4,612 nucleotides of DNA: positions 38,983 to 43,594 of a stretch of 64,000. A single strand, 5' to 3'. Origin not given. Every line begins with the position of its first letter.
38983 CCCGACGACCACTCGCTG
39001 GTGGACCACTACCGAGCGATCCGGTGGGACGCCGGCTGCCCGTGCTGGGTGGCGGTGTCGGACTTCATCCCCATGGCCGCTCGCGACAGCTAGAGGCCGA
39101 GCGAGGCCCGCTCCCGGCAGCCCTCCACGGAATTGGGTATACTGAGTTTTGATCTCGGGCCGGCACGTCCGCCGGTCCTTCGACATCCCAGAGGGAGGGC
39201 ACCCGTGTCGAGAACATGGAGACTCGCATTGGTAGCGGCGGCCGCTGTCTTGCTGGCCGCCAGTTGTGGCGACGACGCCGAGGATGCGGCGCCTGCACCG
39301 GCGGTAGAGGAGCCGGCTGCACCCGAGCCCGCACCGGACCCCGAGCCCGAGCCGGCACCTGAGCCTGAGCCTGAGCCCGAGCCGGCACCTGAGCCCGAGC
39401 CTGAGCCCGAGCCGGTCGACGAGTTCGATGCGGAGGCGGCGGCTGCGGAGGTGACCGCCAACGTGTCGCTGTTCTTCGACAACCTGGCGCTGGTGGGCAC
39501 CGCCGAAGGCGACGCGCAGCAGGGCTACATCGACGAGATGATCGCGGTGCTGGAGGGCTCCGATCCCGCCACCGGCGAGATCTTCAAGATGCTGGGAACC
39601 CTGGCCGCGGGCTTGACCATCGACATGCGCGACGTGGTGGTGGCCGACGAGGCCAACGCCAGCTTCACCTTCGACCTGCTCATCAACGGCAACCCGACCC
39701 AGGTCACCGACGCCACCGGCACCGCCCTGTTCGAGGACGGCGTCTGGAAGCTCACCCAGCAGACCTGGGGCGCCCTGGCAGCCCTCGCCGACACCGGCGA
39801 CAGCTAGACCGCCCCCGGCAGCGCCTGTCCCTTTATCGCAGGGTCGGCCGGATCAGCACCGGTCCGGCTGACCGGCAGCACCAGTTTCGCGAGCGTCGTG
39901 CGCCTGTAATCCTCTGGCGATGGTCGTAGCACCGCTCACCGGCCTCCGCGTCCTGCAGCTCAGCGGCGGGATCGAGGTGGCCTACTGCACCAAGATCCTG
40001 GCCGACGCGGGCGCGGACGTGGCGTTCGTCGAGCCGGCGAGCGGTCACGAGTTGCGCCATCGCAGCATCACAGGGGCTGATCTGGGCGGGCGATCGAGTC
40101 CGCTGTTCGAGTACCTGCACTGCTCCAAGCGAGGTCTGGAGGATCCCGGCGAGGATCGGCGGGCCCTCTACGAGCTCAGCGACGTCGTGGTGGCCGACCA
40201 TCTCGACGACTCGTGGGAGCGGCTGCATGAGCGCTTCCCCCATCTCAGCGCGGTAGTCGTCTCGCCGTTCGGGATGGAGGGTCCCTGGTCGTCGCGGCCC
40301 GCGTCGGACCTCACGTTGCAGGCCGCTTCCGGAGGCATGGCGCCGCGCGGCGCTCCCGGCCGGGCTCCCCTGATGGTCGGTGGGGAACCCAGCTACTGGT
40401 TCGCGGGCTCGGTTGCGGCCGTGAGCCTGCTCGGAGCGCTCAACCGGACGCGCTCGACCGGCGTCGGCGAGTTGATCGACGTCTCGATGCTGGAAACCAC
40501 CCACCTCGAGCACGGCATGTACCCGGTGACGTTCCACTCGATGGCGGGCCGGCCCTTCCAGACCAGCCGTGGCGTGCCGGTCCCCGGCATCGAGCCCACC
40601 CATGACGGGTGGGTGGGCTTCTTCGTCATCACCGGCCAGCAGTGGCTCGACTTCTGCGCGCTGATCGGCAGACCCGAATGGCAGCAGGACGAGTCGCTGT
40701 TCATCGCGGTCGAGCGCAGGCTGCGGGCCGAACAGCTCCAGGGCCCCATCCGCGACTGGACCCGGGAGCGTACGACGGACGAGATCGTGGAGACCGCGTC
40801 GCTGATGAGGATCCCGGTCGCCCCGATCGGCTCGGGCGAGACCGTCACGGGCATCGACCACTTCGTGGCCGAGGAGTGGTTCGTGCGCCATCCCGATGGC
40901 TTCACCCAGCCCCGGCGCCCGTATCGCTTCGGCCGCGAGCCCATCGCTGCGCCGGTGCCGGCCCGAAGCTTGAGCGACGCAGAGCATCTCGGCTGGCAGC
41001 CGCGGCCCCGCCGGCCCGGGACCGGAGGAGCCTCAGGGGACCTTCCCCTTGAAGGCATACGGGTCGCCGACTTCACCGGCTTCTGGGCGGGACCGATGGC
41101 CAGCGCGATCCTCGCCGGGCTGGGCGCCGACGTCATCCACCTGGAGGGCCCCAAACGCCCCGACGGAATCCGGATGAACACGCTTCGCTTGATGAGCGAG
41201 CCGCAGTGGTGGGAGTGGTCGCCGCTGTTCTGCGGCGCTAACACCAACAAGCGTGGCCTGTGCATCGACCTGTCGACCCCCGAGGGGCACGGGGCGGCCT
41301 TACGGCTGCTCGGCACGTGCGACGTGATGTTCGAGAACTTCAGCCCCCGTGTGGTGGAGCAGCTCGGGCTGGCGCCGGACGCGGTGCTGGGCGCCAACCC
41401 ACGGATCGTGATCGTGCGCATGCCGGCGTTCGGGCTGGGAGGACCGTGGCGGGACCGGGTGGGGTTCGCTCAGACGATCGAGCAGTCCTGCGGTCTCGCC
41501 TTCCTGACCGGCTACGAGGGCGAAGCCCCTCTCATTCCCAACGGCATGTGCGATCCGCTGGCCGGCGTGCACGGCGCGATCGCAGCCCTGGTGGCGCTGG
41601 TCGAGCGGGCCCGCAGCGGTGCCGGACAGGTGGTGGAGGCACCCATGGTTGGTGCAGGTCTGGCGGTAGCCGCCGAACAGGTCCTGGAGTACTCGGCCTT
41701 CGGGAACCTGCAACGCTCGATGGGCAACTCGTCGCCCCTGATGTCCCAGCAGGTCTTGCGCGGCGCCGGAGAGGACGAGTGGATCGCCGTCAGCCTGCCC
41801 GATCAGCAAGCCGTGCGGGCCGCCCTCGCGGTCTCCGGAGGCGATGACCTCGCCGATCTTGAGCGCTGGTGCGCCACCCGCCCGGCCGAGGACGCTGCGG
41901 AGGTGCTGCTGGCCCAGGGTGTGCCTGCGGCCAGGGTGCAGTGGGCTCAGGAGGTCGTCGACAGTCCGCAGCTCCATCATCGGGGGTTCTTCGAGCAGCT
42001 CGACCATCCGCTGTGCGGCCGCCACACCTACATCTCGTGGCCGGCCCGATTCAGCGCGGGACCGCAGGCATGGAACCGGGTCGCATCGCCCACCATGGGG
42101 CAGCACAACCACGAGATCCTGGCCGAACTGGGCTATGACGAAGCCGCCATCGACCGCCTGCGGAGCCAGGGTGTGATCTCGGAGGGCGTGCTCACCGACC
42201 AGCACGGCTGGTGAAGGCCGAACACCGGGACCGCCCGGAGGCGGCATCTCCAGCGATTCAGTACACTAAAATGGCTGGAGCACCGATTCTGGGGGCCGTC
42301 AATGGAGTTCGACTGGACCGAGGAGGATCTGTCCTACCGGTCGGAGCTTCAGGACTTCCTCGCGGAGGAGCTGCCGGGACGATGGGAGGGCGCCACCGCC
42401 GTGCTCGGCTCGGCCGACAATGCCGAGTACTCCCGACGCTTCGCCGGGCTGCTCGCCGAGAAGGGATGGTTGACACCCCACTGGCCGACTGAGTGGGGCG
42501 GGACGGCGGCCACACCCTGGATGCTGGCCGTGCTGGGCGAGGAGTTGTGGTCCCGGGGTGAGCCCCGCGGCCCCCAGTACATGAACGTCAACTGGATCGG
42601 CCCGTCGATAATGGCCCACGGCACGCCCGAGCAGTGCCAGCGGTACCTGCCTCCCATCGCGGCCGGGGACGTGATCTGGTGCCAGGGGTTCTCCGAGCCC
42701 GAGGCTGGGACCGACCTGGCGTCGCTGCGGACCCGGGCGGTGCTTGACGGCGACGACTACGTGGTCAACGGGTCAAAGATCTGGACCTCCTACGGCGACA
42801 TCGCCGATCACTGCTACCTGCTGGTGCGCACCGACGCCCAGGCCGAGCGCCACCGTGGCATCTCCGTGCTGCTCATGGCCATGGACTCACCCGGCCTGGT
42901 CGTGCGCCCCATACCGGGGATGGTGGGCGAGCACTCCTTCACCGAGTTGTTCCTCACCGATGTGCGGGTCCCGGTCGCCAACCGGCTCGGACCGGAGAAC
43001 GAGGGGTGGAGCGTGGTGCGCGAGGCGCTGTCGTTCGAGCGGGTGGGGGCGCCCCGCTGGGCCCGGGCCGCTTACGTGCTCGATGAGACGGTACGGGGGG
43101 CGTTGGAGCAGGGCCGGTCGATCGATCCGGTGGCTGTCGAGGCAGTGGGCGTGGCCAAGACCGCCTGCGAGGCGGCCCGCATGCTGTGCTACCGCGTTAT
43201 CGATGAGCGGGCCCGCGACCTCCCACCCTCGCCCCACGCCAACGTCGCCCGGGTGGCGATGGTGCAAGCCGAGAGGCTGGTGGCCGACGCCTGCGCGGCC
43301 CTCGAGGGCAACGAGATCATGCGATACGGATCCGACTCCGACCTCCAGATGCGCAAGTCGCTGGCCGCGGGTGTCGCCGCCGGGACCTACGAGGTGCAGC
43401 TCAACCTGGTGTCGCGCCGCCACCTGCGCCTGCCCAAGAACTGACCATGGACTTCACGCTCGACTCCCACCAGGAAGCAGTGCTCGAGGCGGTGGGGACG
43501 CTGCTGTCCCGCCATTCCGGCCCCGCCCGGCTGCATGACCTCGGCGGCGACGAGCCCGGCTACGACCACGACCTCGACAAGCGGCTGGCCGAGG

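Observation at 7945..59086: Ten copies of an AT-rich 18-bp palindrome mark nearly every promoter region of a ~52-kb island: candidate single regulon of the local FadR-type GntR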

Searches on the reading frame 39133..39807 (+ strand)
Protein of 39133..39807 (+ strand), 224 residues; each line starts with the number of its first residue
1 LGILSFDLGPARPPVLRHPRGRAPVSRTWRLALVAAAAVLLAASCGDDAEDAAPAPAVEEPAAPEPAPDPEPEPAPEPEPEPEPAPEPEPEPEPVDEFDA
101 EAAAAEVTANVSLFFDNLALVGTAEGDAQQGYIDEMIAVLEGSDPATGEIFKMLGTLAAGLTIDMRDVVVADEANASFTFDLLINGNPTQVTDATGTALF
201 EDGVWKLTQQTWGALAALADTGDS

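Call 14: search_protein_families(library=pfam, proteins=[window:39133-39807:+], max_evalue=0.01)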
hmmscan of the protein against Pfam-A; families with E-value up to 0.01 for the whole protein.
window:39133-39807:+ (224 aa): 2 families
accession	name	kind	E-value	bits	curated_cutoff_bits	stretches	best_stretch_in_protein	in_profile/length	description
PF05887.16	Trypan_PARP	-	9.4e-08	32.6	100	1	47-108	52-117/134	Procyclic acidic repetitive protein (PARP)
PF16031.10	TonB_N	-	4.1e-06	27.9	33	1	50-97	30-81/138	TonB polyproline region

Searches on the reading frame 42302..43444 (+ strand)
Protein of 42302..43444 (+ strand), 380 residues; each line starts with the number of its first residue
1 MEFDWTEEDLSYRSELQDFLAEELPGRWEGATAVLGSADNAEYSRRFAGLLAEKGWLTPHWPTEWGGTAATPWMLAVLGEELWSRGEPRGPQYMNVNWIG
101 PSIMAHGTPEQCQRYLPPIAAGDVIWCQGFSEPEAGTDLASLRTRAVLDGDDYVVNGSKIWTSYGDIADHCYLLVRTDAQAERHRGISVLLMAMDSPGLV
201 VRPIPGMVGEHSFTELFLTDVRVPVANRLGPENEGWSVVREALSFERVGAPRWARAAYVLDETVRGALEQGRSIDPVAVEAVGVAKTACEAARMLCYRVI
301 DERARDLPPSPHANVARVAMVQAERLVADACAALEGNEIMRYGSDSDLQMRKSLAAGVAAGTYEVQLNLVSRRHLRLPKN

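Call 11: find_encoding_contigs(protein=window:42302-43444:+, flank=10000, max_places=4)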
Protein window:42302-43444:+ (380 aa): 9 contigs read that carry it; 4 places shown.
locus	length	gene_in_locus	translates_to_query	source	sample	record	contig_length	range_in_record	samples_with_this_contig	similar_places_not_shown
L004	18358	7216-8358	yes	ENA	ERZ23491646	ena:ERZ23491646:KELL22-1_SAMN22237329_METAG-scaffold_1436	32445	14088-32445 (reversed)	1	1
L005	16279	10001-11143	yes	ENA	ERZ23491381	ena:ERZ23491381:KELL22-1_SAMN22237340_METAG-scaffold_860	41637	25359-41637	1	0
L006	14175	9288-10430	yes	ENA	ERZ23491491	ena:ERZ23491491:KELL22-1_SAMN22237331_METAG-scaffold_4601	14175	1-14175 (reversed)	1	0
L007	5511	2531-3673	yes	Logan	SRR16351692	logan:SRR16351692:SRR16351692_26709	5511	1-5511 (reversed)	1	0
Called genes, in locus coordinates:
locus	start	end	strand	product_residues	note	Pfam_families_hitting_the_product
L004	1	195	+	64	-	?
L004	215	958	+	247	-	PF13483:Lactamase_B_3, PF12706:Lactamase_B_2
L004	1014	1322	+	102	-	-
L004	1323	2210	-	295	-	PF02668:TauD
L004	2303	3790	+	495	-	-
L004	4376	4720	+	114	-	PF26580:Mtb12_C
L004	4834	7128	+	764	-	PF02515:CoA_transf_3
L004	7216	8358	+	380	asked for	PF02771:Acyl-CoA_dh_N, PF02770:Acyl-CoA_dh_M, PF00441:Acyl-CoA_dh_1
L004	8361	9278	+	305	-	PF00441:Acyl-CoA_dh_1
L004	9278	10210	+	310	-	PF00441:Acyl-CoA_dh_1, PF08028:Acyl-CoA_dh_2 (weak)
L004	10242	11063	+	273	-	PF00378:ECH_1, PF16113:ECH_2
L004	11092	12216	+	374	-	PF02771:Acyl-CoA_dh_N, PF02770:Acyl-CoA_dh_M, PF00441:Acyl-CoA_dh_1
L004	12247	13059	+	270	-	PF00106:adh_short, PF08659:KR, PF13561:adh_short_C2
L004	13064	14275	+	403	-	PF02771:Acyl-CoA_dh_N, PF02770:Acyl-CoA_dh_M, PF00441:Acyl-CoA_dh_1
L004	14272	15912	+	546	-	PF02776:TPP_enzyme_N, PF00205:TPP_enzyme_M, PF02775:TPP_enzyme_C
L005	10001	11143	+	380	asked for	PF02771:Acyl-CoA_dh_N, PF02770:Acyl-CoA_dh_M, PF00441:Acyl-CoA_dh_1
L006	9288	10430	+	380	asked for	PF02771:Acyl-CoA_dh_N, PF02770:Acyl-CoA_dh_M, PF00441:Acyl-CoA_dh_1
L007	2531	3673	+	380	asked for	PF02771:Acyl-CoA_dh_N, PF02770:Acyl-CoA_dh_M, PF00441:Acyl-CoA_dh_1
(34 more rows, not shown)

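Call 36: search_solved_structures(query=window:42302-43444:+, max_evalue=1e-20)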
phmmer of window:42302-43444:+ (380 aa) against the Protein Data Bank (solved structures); distinct sequences matched with E-value up to 1e-20: 41.
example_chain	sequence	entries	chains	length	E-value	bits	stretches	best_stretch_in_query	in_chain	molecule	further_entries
4x28_A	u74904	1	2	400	1.3e-52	182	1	3-256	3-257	Acyl-CoA dehydrogenase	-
6wy9_A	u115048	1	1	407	6.9e-49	169.8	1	40-298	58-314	Acyl-CoA dehydrogenase domain protein Tcur3483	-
6wy8_B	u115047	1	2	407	7e-49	169.7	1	40-298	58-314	Acyl-CoA dehydrogenase domain protein Tcur3483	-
8hk0_A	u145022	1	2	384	5e-35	124.1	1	1-370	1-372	Acyl-CoA dehydrogenase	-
2pg0_A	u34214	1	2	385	3.9e-33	117.9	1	45-373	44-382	Acyl-CoA dehydrogenase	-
4l1f_A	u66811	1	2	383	1.6e-31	112.6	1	39-376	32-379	Acyl-CoA dehydrogenase domain protein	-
4u83_A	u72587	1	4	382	2.6e-30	108.6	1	51-337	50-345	Acyl-CoA dehydrogenase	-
1ukw_A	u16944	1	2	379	1.5e-29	106.1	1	51-371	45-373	acyl-CoA dehydrogenase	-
5ol2_C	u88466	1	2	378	1.1e-28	103.2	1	51-374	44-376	Acyl-CoA dehydrogenase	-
3oib_A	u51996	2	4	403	1.2e-28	103.1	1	44-371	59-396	Acyl-CoA dehydrogenase | Putative acyl-CoA dehydrogenase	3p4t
8i4p_A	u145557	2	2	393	1.7e-27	99.3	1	51-375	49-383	Acyl-CoA dehydrogenase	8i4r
7w0j_A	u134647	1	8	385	2.1e-27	99.1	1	51-374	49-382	Acyl-CoA dehydrogenase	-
3r7k_A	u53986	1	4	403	3.5e-27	98.3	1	51-373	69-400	Probable acyl CoA dehydrogenase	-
3nf4_A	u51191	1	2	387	6.5e-27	97.4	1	51-372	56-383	acyl-CoA dehydrogenase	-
7p98_A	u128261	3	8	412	7.3e-27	97.3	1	48-379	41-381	Short-chain acyl-CoA dehydrogenase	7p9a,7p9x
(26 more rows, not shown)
